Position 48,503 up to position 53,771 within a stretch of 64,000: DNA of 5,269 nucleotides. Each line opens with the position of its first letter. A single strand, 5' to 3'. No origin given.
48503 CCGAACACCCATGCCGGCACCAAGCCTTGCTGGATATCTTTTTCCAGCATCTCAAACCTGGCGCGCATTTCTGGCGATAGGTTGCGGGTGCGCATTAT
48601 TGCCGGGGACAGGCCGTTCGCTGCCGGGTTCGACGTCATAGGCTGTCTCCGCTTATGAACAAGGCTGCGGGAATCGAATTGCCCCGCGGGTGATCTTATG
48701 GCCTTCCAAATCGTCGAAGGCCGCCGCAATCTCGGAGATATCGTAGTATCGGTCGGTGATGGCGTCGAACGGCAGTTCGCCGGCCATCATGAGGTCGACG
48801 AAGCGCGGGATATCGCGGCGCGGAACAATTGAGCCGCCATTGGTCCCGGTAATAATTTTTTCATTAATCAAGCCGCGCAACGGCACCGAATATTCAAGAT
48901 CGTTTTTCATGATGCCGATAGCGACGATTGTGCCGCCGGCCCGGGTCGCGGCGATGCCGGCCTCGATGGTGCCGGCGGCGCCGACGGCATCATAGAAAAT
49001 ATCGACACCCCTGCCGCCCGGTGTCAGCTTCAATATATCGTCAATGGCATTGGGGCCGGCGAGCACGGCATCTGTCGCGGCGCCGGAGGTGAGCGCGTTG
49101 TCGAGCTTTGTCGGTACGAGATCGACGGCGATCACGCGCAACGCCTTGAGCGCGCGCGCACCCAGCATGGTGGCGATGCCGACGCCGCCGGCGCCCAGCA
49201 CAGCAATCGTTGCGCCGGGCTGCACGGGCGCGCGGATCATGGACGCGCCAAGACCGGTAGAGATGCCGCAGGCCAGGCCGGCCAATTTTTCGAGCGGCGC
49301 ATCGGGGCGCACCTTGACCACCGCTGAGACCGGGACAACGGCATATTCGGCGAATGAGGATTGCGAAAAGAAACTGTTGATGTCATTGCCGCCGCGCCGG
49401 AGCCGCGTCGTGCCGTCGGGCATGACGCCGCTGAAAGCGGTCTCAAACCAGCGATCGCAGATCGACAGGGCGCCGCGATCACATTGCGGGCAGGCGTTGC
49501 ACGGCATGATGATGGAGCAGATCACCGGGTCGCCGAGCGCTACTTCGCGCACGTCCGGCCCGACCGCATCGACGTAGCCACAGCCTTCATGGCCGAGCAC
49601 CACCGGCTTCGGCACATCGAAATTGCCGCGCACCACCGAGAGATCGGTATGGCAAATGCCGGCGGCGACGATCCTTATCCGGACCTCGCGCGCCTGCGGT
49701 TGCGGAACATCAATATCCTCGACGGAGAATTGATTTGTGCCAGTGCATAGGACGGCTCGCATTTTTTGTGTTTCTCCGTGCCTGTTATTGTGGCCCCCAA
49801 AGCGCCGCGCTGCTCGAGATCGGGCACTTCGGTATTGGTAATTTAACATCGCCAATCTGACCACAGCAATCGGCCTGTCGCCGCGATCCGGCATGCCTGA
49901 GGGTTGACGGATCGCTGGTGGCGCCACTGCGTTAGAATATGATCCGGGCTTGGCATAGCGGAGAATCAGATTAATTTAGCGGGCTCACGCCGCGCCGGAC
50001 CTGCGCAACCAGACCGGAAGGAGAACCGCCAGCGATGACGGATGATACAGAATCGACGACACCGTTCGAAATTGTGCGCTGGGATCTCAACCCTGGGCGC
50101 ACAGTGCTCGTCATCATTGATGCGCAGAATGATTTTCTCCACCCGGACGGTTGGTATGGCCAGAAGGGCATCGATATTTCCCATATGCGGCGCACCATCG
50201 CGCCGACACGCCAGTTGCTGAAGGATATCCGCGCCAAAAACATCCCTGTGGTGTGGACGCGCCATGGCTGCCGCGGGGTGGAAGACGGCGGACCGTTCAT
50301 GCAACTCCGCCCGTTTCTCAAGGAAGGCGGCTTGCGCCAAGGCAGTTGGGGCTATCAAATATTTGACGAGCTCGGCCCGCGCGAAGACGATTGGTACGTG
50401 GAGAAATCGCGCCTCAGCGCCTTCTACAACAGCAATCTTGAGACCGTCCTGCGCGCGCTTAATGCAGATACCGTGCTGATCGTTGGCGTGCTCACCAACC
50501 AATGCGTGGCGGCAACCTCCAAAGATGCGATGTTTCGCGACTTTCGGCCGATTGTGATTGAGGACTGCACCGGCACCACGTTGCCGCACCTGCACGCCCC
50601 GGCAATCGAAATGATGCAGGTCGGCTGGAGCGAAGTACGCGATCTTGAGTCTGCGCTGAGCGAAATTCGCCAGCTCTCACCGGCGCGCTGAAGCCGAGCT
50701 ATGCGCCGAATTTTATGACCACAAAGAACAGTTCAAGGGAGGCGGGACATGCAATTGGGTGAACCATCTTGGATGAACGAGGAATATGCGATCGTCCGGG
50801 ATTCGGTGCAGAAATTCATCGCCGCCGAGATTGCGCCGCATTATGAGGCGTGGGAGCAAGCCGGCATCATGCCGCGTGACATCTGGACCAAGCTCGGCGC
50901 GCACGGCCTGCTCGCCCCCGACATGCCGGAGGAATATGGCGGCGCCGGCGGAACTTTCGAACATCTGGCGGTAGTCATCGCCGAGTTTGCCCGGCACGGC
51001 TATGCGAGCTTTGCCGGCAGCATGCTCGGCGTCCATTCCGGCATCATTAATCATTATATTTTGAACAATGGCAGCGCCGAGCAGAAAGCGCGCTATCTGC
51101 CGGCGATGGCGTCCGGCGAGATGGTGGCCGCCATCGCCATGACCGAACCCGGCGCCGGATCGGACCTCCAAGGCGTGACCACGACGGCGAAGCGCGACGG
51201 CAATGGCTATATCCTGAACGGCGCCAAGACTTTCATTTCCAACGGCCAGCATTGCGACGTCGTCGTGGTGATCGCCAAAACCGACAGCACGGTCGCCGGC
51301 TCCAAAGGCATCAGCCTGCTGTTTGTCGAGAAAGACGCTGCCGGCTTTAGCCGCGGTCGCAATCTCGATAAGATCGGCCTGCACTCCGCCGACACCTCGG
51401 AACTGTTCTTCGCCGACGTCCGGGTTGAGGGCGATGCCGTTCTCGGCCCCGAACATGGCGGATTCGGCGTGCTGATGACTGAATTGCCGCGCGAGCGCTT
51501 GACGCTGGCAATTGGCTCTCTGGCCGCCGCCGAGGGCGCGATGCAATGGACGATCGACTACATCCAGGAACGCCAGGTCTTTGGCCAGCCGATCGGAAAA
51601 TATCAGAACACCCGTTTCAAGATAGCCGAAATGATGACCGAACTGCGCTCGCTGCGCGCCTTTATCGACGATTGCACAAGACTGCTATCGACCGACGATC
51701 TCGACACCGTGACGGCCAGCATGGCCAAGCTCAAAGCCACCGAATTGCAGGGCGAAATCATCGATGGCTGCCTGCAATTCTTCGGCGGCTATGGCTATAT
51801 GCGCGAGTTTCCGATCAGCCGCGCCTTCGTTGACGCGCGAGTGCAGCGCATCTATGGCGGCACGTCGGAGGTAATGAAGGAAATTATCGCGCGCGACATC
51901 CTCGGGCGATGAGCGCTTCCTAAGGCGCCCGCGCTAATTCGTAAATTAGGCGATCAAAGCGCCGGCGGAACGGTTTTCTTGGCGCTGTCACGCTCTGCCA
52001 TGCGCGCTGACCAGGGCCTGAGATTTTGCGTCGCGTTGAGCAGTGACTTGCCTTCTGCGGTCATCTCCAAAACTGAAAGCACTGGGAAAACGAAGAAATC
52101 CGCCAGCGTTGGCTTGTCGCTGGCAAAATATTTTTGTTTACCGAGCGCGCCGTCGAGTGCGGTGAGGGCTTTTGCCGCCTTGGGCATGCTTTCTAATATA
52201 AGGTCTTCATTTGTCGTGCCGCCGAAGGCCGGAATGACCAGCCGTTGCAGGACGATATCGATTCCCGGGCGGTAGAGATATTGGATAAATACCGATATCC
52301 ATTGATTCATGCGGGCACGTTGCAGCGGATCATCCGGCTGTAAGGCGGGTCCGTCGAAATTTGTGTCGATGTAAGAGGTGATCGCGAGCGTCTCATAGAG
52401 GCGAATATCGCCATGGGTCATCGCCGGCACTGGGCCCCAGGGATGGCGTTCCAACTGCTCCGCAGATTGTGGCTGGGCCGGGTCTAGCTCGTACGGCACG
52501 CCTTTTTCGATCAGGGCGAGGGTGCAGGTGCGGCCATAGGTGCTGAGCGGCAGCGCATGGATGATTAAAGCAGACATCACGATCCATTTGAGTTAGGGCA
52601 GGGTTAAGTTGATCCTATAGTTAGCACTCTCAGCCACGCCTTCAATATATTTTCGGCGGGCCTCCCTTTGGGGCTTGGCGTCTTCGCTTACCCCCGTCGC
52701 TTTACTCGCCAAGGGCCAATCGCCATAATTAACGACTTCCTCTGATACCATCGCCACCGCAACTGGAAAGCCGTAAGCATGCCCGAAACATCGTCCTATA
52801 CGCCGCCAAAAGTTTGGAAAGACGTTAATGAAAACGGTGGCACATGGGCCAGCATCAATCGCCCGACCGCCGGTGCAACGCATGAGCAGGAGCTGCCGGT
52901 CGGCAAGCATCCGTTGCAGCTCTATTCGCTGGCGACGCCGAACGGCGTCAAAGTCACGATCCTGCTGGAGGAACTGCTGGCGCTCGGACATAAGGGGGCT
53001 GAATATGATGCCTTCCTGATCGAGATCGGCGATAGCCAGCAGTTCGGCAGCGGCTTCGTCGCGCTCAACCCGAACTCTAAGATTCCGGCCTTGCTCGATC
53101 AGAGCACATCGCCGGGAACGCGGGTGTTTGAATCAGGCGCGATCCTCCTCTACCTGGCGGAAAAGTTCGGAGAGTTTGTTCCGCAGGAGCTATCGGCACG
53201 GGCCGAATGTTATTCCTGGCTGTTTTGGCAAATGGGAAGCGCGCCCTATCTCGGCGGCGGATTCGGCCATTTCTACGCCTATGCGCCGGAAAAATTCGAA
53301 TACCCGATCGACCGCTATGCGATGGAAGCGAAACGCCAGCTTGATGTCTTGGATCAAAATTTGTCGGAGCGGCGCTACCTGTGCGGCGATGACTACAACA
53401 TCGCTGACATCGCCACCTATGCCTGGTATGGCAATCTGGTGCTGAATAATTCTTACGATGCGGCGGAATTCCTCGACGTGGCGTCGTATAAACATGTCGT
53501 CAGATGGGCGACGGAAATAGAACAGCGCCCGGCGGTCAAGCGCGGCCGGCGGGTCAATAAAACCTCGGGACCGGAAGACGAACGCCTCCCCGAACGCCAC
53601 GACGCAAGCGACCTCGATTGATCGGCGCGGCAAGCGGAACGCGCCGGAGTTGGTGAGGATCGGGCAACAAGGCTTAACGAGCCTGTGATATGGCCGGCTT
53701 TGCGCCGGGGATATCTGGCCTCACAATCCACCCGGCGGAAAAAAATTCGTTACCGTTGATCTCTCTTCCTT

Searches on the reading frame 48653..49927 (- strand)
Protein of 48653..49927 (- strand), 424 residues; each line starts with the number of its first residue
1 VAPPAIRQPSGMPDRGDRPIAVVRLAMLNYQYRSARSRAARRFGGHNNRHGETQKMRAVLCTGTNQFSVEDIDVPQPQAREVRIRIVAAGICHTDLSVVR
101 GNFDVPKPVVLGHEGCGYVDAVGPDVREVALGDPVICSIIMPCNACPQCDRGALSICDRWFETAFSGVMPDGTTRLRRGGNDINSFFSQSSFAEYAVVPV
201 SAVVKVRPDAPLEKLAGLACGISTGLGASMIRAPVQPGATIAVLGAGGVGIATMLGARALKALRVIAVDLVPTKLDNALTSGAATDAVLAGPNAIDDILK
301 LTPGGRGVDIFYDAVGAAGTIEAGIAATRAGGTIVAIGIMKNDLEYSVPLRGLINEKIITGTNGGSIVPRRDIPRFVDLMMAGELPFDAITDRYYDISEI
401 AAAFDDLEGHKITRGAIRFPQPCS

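Call 82: search_protein_families(library=pfam, max_evalue=0.00001, proteins=[window:48653-49927:-])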
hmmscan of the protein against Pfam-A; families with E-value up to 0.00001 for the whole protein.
window:48653-49927:- (424 aa): 2 families
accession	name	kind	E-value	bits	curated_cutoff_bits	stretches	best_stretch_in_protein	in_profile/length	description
PF08240.17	ADH_N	-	2.7e-24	85.9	23.5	1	79-206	2-102/104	Alcohol dehydrogenase GroES-like domain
PF00107.32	ADH_zinc_N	-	3.2e-19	69.6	31.8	1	248-380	1-127/129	Zinc-binding dehydrogenase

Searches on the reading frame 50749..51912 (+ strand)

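Call 82: search_protein_families(library=pfam, max_evalue=0.00001, proteins=[window:50749-51912:+])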
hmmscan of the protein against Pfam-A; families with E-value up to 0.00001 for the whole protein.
window:50749-51912:+ (387 aa): 4 families
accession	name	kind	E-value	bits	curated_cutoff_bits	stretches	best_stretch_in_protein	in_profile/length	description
PF00441.29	Acyl-CoA_dh_1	-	5.4e-43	147.1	22.4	1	237-384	2-149/150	Acyl-CoA dehydrogenase, C-terminal domain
PF02771.21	Acyl-CoA_dh_N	-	8.8e-34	116.7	22.9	1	11-124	2-113/113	Acyl-CoA dehydrogenase, N-terminal domain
PF02770.24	Acyl-CoA_dh_M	-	3.2e-28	98.2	33.3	1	128-224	1-97/97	Acyl-CoA dehydrogenase, middle domain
PF08028.16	Acyl-CoA_dh_2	-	1.4e-11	45.3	22.7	1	253-373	3-133/134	Acyl-CoA dehydrogenase, C-terminal domain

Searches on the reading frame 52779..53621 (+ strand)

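Call 82: search_protein_families(library=pfam, max_evalue=0.00001, proteins=[window:52779-53621:+])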
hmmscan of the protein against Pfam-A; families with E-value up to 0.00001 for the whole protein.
window:52779-53621:+ (280 aa): 4 families
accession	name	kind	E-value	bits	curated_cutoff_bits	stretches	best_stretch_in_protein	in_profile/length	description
PF02798.26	GST_N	-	2.3e-10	41.1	20.9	1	46-128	3-76/76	Glutathione S-transferase, N-terminal domain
PF13409.12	GST_N_2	-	4.1e-07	31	25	1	66-128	9-69/70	Glutathione S-transferase, N-terminal domain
PF00043.30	GST_C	-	6.6e-07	29.9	20.7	1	183-251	30-93/93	Glutathione S-transferase, C-terminal domain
PF21972.1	Arc1p_N_like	-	1.9e-06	28.5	27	1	182-249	15-79/81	Nuclear-export cofactor Arc1p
